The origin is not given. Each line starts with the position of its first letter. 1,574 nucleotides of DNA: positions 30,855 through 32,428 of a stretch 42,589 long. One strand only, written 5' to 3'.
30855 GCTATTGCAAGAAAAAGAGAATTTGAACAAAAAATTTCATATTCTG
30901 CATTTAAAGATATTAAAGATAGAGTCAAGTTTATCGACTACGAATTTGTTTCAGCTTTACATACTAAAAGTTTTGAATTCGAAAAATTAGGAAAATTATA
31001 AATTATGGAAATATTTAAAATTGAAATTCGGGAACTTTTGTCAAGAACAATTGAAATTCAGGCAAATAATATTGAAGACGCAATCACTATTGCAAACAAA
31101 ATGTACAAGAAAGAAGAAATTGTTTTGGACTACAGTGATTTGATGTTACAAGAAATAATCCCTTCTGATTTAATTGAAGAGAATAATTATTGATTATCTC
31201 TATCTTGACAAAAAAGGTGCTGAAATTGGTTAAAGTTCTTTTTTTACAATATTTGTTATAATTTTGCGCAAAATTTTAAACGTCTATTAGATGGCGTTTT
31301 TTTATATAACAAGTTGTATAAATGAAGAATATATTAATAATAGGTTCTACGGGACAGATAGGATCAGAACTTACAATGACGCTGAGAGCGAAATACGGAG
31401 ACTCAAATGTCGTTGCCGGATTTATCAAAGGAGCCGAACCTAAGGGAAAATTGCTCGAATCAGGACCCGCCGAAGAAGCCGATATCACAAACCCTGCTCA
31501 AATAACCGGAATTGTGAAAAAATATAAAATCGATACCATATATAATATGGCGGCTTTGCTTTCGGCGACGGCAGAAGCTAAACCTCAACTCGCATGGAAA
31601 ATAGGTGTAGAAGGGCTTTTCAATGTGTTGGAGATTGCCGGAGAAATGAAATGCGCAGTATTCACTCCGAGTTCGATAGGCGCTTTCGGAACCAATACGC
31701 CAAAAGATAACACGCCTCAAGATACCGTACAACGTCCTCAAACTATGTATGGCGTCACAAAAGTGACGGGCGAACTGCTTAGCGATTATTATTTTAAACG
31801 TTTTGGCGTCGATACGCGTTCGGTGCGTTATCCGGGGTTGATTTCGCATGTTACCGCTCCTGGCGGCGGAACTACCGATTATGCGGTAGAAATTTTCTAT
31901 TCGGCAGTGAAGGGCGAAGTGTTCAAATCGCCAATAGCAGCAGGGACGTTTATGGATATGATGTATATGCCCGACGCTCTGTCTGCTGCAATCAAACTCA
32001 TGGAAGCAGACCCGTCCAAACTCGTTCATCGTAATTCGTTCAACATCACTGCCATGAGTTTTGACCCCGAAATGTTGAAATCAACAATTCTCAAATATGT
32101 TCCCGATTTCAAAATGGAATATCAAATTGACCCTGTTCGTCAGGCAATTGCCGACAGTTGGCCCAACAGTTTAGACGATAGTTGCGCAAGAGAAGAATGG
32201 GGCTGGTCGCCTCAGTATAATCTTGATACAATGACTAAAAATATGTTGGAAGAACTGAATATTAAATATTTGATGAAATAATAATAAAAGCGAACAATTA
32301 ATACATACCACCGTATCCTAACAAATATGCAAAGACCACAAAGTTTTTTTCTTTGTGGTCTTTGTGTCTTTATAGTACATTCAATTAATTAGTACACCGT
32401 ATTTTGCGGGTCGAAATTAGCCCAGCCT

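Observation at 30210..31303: Two-gene unit resembling a rearranged DpnI-type cassette: winged-helix/nuclease-like protein plus DpnD/PcfM-like mini-protein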

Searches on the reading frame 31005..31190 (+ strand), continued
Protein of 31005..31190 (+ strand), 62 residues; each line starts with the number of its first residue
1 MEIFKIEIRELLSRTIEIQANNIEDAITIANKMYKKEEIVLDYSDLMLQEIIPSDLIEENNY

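Call 85: find_encoding_contigs(protein=P0334, flank=2000, max_places=1)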
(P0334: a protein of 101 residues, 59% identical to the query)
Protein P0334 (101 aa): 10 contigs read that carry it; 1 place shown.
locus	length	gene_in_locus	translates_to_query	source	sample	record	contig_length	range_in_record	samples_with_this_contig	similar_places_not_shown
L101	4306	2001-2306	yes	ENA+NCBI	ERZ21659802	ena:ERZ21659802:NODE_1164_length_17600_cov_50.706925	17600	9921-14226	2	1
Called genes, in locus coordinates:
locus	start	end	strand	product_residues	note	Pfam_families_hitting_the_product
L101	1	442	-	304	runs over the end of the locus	PF19420:DDAH_eukar, PF02274:ADI (weak)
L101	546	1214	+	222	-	PF13568:OMP_b-brl_2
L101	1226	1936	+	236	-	PF27126:NmeDI_C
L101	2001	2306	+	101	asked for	PF14207:DpnD-PcfM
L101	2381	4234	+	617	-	PF02518:HATPase_c, PF13589:HATPase_c_3 (faint), PF00204:DNA_gyraseB, PF01751:Toprim, PF00986:DNA_gyraseB_C (weak)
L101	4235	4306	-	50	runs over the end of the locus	-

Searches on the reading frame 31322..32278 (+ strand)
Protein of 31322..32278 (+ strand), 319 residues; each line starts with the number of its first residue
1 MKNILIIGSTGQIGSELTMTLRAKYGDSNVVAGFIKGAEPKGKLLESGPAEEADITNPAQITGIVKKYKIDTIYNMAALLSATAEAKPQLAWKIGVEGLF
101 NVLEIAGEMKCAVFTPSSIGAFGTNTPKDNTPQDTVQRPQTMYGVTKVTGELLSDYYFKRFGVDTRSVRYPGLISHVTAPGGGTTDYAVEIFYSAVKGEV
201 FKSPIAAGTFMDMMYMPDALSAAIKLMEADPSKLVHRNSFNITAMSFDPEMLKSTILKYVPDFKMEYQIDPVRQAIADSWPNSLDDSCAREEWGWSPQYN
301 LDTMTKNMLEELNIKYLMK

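Call 86: find_related_loci(query=window:31322-32278:+, collection=metagenome_contigs, flank=4000)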
Query window:31322-32278:+ (319 aa) in metagenome_contigs; peptide patterns used: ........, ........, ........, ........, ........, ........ (x = any residue, [..] = any of these).
600 stretches matched a pattern (row limit reached: there are more); 476 encode a relative of the query (tblastn E <= 1e-3); the best 80 are kept; 80 distinct loci.
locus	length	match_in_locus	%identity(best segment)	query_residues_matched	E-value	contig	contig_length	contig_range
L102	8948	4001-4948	77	1-316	3e-172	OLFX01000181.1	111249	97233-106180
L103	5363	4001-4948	74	1-316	1e-167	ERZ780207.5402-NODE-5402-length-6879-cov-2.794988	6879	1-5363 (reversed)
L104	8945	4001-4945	75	1-316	1e-165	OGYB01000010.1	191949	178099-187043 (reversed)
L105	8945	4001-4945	74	1-316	7e-166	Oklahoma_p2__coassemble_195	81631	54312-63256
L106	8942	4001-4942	76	1-315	1e-165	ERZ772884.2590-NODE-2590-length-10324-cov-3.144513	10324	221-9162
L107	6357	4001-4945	74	1-316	4e-164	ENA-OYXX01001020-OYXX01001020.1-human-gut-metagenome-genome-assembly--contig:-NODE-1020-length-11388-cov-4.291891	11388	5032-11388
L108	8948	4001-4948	73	1-316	1e-163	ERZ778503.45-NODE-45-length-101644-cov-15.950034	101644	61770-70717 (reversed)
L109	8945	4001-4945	74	1-315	1e-163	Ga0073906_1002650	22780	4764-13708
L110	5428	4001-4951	74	1-317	3e-165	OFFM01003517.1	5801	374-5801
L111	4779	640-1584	75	1-316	4e-167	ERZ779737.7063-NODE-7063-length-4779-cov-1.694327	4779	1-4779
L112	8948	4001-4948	72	1-316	5e-163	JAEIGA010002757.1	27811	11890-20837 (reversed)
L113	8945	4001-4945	73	1-316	8e-163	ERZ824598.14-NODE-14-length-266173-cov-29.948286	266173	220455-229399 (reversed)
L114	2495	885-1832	72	1-316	1e-173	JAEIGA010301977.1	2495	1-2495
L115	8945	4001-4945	74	1-316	4e-163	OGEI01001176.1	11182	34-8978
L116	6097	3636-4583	73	1-316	4e-164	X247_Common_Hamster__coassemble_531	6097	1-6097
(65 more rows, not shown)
